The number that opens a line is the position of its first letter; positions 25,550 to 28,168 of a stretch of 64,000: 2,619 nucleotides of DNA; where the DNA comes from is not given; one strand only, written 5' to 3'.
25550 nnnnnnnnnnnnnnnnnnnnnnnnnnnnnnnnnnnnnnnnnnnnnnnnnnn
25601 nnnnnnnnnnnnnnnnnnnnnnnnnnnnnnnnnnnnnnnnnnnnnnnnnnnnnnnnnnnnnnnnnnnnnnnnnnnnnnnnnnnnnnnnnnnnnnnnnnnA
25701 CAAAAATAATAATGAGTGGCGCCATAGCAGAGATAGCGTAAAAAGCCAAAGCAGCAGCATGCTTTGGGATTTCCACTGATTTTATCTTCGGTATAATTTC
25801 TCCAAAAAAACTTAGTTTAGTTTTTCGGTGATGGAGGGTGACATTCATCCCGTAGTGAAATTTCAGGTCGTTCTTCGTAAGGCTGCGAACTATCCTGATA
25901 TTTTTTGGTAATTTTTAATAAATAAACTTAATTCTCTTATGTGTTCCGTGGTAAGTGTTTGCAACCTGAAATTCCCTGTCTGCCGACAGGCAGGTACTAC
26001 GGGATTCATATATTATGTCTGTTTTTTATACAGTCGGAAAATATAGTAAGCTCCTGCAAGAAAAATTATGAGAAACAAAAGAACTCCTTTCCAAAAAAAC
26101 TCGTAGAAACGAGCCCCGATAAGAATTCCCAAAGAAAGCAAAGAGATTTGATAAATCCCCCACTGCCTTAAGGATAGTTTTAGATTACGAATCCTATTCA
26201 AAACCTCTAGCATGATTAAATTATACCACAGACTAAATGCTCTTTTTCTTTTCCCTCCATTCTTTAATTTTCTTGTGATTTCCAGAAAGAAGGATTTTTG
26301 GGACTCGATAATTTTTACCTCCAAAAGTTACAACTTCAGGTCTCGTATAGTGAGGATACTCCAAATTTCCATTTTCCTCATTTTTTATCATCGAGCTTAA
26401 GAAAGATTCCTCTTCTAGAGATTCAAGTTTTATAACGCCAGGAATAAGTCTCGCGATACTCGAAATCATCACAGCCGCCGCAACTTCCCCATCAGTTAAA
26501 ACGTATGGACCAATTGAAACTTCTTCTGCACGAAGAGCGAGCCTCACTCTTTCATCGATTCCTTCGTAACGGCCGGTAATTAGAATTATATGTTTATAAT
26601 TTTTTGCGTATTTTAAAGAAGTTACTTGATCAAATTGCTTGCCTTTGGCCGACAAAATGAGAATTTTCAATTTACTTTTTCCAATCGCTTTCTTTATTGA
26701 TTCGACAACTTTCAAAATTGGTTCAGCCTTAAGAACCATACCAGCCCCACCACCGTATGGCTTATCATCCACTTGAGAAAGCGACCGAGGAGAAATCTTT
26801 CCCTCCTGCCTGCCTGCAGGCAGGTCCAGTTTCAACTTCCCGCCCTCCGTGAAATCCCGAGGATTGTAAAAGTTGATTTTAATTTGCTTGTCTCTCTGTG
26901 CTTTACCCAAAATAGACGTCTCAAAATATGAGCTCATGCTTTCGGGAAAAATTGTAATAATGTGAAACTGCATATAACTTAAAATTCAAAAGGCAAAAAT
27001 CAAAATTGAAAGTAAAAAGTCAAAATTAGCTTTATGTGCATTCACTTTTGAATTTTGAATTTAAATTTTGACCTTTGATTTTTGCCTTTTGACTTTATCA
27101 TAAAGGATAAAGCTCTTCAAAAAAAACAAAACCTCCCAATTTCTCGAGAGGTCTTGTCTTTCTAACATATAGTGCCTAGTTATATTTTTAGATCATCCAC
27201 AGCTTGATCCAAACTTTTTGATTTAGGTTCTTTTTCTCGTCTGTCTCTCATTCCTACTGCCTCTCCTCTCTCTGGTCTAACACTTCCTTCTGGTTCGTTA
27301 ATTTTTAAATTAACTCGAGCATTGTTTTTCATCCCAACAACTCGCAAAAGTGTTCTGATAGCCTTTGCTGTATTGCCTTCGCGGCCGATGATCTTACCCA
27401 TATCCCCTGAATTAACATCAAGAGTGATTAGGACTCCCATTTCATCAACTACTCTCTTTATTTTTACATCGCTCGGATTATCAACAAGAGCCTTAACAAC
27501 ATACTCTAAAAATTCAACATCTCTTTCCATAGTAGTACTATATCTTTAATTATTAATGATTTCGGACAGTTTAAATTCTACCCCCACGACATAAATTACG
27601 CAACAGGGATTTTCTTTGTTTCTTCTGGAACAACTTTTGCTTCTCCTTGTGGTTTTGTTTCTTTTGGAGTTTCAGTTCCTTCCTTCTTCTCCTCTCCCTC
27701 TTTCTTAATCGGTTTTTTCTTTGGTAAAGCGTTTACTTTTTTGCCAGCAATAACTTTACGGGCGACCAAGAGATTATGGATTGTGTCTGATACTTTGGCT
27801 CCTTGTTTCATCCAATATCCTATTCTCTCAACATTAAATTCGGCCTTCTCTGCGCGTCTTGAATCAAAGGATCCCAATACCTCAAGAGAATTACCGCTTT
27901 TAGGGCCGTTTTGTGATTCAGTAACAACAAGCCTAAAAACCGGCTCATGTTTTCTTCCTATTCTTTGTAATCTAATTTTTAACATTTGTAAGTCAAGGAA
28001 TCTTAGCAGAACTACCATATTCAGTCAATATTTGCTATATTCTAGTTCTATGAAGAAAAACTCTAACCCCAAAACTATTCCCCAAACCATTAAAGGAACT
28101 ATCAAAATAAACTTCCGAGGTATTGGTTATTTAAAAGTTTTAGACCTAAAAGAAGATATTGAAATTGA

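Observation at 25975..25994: Nested insertion: GC palindrome inside a family-1 hairpin element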

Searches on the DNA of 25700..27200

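Call 71: search_rna_families(source=window, start=25700, end=27200, threshold=evalue, max_evalue=1)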
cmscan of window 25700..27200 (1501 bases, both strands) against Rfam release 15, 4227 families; matches with E-value up to 1: 6.
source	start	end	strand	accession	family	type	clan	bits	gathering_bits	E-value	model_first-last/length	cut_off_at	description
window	27120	27196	-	RF02371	PyrG_leader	Cis-reg; leader;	-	27.3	65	0.45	1-78/78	no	PyrG leader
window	27060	27168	+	RF01606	plasmodium_snoR31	Gene; snRNA; snoRNA; HACA-box;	-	26.9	60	0.47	1-145/145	no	small nucleolar RNA snoR31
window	27052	27162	+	RF02449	ncr1015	Gene; sRNA;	-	24.6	60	0.89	1-121/121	no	Bacillus sRNA ncr1015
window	26987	27092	+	RF04128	MIR8562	Gene; miRNA;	-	24.5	211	0.064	66-178/242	no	MIR8562 microRNA precursor family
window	26986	27091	-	RF04128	MIR8562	Gene; miRNA;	-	24.3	211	0.07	66-178/242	no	MIR8562 microRNA precursor family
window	26986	27092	+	RF04209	MIR7533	Gene; miRNA;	-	22.5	230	0.071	36-214/249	no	MIR7533 microRNA precursor family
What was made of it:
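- On Any curated RNA family (Rfam 15): Region 25700-27200 at E <= 1 gives only chance-level hits, none on the elements (call 71).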

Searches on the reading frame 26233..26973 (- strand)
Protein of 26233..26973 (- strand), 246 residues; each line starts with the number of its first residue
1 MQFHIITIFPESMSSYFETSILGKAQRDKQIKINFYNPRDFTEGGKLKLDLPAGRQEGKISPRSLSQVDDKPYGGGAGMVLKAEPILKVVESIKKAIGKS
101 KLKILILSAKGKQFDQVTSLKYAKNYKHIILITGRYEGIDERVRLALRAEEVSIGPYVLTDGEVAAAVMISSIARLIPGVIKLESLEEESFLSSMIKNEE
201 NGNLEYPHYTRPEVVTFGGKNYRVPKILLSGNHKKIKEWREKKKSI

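Call 14: search_protein_families(library=pfam, proteins=[window:26233-26973:-])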
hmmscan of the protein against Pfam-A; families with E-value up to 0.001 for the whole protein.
window:26233-26973:- (246 aa): 1 family
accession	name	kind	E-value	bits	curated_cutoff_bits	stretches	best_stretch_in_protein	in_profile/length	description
PF01746.26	tRNA_m1G_MT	-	1.7e-39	136.1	27.3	1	66-243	26-185/195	tRNA (Guanine-1)-methyltransferase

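Call 54: find_homologous_proteins(query=window:26233-26973:-, max_evalue=1e-20)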
Query window:26233-26973:- (246 aa): 7952 proteins with E <= 1e-20 among 8000 candidates; the best 120 are listed.
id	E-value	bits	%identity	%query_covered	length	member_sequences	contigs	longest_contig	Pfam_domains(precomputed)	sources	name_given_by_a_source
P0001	1.8e-154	530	100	100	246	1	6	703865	PF01746.27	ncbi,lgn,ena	ncbi:MAG: tRNA (guanosine(37)-N1)-methyltransferase TrmD [Patescibacteria group bacterium]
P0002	7.1e-138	476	89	100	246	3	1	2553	PF01746.27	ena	-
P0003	1.9e-128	445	85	100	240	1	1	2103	PF01746.27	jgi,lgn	-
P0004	3.6e-108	379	74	98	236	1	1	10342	PF01746.27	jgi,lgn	-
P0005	4.1e-90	320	65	98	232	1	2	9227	PF01746.27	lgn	-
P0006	4.4e-89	316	65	99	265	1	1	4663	PF01746.27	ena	-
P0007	1.9e-87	311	63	99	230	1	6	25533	PF01746.27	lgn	-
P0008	6.0e-87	309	62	99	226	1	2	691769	PF01746.27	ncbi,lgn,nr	ncbi:MAG: tRNA (guanosine(37)-N1)-methyltransferase TrmD [Candidatus Paceibacterota bacterium]|nr:MA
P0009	9.7e-87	309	63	99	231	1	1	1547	PF01746.27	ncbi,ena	-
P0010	1.3e-86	308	62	99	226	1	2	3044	PF01746.27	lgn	-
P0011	4.0e-86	307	62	99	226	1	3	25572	PF01746.27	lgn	-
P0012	5.5e-86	306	63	99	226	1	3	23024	PF01746.27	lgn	-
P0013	5.6e-86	306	59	98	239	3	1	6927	PF01746.27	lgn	-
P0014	1.0e-85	305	62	99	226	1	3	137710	PF01746.27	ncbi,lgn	-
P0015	1.6e-85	305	62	99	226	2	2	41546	PF01746.27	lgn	-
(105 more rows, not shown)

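Call 56: find_encoding_contigs(protein=P0003, flank=2000, max_places=3)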
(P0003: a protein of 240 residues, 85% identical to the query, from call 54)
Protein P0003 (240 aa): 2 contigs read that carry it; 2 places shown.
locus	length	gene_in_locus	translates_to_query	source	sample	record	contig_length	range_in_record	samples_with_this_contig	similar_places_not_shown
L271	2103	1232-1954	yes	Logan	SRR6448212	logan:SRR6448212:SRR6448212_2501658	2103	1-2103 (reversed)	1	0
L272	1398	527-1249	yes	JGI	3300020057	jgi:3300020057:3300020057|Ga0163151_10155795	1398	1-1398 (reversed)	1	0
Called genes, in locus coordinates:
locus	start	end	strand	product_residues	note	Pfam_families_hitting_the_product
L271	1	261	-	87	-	?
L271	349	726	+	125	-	PF00886:Ribosomal_S16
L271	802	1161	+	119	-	PF13083:KH_KhpA-B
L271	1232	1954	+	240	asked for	PF01746:tRNA_m1G_MT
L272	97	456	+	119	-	PF13083:KH_KhpA-B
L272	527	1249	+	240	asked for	PF01746:tRNA_m1G_MT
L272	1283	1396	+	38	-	?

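Call 57: find_encoding_contigs(protein=P0002, flank=2000, max_places=3)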
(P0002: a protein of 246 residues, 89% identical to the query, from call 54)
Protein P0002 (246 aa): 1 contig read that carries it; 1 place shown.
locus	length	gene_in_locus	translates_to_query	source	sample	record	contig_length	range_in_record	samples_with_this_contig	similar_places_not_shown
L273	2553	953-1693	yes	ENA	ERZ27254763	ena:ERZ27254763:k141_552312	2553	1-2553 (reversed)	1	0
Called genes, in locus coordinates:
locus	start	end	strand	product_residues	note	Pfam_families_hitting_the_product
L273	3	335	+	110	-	?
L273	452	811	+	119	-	PF13083:KH_KhpA-B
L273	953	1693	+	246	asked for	PF01746:tRNA_m1G_MT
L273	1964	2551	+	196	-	?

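Call 58: find_encoding_contigs(protein=P0004, flank=5000, max_places=3)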
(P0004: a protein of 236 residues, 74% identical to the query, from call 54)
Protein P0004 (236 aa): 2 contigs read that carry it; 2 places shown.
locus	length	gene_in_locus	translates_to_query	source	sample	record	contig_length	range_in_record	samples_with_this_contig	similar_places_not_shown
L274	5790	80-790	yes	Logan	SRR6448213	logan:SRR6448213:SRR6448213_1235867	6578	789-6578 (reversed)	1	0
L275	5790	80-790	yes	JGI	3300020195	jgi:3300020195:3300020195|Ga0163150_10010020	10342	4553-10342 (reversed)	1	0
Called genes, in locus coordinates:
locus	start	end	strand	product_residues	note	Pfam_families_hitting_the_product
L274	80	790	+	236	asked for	PF01746:tRNA_m1G_MT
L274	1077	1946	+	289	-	PF03631:Virul_fac_BrkB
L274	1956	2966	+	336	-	PF00571:CBS (weak), PF01769:MgtE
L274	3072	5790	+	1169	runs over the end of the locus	?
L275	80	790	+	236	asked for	PF01746:tRNA_m1G_MT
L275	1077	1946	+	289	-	PF03631:Virul_fac_BrkB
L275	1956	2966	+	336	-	PF00571:CBS (weak), PF01769:MgtE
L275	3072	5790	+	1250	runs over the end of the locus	-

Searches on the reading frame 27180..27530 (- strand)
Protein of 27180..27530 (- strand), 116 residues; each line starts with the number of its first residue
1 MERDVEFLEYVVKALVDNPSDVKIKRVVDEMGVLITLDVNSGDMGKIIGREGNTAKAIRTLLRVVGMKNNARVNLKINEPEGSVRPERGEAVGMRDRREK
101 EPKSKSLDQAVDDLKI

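Call 67: search_protein_families(library=pfam, proteins=[window:27180-27530:-], max_evalue=0.0001)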
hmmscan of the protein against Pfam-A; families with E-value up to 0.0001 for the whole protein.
window:27180-27530:- (116 aa): 1 family
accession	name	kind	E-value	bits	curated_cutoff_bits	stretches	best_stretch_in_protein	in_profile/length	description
PF13083.13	KH_KhpA-B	-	1.3e-20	73.5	32.1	1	6-77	2-73/73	KhpA/KhpB, KH domain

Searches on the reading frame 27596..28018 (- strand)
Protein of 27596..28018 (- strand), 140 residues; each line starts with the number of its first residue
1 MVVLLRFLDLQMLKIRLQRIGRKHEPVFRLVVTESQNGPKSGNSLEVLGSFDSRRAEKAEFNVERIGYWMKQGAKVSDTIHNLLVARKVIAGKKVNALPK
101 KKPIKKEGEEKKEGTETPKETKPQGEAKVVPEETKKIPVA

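Call 67: search_protein_families(library=pfam, proteins=[window:27596-28018:-], max_evalue=0.0001)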
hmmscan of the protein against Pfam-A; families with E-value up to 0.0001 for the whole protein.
window:27596-28018:- (140 aa): 1 family
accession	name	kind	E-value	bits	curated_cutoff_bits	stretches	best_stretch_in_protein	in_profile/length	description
PF00886.24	Ribosomal_S16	-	3e-14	53.1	27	1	19-77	1-62/62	Ribosomal protein S16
